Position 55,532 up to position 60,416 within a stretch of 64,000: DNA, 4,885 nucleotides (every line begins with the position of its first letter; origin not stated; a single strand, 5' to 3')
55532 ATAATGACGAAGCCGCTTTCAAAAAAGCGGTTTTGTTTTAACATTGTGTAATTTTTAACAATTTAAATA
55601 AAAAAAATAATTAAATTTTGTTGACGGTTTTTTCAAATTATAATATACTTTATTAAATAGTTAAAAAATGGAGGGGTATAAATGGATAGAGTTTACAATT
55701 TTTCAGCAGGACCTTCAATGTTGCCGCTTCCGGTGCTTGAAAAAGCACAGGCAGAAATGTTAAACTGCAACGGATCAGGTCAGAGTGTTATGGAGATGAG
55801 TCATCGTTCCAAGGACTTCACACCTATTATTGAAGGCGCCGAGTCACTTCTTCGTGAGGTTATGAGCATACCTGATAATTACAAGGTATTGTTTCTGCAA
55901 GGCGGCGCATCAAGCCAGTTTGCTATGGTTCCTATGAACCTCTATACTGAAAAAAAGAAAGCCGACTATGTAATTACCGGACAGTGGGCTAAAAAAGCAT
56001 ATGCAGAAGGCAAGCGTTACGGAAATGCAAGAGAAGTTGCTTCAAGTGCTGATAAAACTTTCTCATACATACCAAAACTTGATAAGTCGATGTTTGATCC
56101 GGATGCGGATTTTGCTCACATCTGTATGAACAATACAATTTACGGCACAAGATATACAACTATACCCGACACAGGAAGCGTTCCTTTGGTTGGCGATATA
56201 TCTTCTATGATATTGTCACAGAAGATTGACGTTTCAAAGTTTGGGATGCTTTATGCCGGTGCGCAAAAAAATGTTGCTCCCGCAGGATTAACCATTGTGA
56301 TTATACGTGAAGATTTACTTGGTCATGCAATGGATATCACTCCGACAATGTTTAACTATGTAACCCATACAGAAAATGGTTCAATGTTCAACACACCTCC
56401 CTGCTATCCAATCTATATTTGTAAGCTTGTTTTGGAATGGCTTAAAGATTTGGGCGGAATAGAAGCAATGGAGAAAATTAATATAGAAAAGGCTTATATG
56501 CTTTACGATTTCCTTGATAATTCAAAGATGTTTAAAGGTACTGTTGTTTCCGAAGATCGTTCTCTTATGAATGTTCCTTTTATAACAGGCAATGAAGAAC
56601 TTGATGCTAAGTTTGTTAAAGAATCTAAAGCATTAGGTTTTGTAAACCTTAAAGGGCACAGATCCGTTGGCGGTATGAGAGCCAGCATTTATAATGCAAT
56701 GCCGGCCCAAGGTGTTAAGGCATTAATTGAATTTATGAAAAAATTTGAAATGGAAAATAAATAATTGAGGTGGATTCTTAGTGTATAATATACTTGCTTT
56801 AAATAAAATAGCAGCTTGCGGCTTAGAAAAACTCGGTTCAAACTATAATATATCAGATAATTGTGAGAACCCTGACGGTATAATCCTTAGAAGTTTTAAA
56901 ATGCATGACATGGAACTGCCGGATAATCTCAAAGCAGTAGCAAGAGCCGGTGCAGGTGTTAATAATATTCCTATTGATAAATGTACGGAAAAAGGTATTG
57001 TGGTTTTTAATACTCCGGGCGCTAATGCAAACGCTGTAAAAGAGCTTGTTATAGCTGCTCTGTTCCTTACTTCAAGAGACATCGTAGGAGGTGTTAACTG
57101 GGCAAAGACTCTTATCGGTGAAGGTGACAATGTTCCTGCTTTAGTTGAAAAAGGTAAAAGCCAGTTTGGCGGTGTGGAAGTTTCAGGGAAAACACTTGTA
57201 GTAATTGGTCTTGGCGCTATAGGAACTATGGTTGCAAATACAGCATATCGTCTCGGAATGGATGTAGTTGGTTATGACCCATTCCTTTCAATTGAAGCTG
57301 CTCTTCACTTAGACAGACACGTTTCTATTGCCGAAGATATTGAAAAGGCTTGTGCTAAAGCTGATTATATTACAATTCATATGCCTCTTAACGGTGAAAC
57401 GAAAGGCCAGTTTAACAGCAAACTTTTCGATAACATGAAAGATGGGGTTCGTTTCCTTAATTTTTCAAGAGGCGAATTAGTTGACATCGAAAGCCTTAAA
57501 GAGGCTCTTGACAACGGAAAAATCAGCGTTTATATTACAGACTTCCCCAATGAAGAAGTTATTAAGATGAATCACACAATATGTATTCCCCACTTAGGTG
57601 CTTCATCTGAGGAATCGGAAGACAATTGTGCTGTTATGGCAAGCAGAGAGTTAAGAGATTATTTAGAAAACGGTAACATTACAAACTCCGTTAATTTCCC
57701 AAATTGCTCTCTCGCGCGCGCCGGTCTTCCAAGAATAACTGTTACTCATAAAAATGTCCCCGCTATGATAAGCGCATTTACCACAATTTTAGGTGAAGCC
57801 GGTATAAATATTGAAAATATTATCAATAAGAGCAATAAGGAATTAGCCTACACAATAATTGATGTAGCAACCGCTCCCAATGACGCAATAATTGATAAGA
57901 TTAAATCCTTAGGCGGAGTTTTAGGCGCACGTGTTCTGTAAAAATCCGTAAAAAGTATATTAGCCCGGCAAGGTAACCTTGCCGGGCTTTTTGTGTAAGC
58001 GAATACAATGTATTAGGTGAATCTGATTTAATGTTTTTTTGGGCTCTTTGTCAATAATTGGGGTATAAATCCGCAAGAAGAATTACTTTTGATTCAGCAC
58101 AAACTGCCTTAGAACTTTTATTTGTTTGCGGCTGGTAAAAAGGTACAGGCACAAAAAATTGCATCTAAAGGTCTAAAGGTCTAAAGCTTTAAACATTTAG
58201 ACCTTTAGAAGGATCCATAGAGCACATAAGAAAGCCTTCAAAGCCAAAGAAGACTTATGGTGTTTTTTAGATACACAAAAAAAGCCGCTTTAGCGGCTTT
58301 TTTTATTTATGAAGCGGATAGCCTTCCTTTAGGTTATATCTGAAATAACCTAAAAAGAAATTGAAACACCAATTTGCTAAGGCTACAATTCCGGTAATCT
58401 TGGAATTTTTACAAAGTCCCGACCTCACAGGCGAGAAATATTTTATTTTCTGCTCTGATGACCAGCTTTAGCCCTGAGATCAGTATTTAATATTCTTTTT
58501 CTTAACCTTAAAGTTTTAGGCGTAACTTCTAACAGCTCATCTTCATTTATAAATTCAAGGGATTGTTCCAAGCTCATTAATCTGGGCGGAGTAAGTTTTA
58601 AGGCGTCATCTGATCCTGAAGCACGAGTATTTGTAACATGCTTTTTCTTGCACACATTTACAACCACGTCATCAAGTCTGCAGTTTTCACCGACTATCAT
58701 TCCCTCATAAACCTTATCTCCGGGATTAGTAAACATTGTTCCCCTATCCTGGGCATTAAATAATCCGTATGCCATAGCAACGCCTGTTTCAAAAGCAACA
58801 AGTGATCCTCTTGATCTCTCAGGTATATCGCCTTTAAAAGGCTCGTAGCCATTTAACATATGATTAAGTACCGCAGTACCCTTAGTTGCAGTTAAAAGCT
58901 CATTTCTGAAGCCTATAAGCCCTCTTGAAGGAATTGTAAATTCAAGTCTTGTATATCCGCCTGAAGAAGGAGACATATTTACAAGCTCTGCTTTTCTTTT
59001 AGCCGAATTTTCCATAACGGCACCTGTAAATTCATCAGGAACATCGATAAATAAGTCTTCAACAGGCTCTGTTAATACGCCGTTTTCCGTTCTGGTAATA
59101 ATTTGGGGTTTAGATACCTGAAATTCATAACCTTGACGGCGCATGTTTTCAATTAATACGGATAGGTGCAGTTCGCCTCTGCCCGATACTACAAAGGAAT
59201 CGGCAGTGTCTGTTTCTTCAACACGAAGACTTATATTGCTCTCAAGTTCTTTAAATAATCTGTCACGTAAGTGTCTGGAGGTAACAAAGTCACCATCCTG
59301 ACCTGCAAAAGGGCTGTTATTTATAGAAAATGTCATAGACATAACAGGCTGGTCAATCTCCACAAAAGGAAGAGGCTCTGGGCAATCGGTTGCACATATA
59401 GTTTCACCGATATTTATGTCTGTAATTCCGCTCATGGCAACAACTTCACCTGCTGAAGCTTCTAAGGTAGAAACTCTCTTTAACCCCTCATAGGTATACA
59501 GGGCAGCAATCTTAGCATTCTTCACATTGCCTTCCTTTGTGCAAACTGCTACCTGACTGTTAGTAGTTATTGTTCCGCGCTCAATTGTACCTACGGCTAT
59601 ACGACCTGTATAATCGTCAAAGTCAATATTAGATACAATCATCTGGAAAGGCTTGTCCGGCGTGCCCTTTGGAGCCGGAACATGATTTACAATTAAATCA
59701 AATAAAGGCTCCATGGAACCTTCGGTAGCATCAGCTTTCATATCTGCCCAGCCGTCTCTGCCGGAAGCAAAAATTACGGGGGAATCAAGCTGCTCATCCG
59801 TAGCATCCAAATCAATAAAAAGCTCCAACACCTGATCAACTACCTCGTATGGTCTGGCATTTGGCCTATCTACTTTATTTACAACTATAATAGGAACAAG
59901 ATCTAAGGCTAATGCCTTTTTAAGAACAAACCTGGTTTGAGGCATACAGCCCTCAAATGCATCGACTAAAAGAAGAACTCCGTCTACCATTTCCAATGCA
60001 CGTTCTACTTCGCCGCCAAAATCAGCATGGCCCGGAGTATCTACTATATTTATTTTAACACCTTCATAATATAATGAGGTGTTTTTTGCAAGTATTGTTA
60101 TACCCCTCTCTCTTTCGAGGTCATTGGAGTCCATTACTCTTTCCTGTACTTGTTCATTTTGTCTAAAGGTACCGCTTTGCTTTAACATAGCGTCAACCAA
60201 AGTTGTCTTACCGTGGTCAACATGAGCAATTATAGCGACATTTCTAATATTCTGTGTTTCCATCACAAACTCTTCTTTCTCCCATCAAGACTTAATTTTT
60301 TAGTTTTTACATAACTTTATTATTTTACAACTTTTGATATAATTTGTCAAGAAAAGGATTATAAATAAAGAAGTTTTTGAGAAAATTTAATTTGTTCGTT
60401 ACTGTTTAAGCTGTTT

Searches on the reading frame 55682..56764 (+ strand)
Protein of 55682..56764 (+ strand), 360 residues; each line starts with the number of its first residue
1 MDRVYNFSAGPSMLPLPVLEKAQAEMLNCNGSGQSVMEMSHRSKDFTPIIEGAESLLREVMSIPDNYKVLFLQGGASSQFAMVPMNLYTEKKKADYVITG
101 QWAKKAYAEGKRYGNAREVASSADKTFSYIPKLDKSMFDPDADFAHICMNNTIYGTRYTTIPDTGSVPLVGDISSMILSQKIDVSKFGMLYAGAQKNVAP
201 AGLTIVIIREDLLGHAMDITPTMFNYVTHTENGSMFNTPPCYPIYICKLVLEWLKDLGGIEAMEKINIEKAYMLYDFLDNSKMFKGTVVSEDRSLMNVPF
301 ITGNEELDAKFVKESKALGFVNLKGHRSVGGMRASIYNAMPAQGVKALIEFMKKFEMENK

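Call 104: search_protein_families(library=pfam, proteins=[window:55682-56764:+], max_evalue=0.00001)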
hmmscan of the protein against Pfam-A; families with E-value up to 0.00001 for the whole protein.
window:55682-56764:+ (360 aa): 1 family
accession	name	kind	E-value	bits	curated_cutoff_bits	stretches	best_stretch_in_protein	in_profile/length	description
PF00266.25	Aminotran_5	-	6.5e-49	167.3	21.5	1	4-348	1-371/371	Aminotransferase class-V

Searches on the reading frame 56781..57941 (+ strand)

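Call 104: search_protein_families(library=pfam, proteins=[window:56781-57941:+], max_evalue=0.00001)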
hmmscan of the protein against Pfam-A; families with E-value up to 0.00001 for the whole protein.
window:56781-57941:+ (386 aa): 2 families
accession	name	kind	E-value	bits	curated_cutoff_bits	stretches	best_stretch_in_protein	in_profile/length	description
PF02826.25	2-Hacid_dh_C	-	1.7e-35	122.5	25.1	1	125-272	25-177/178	D-isomer specific 2-hydroxyacid dehydrogenase, NAD binding domain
PF00389.36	2-Hacid_dh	-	1.8e-18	67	24.6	1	30-305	39-134/134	D-isomer specific 2-hydroxyacid dehydrogenase, catalytic domain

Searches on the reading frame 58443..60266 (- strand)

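Call 73: search_protein_families(library=pfam, proteins=[window:58443-60266:-], max_evalue=0.00001)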
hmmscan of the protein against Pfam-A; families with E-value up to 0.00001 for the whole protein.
window:58443-60266:- (607 aa): 5 families
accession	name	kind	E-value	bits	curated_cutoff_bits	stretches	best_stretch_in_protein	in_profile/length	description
PF00009.33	GTP_EFTU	-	7.4e-58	195.7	26.5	1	6-197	2-187/188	Elongation factor Tu GTP binding domain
PF21018.2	BipA_C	-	1.9e-46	156.8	23.8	1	486-594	1-109/110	TypA/BipA C-terminal domain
PF00679.30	EFG_C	-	3e-22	78.9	27.9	1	398-484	2-88/89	Elongation factor G C-terminus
PF03144.31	GTP_EFTU_D2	-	2.1e-08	34.9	30.3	1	221-291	1-73/73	Elongation factor Tu domain 2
PF22042.2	EF-G_D2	-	2.7e-08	34.2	27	1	206-292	1-83/84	Elongation factor G domain 2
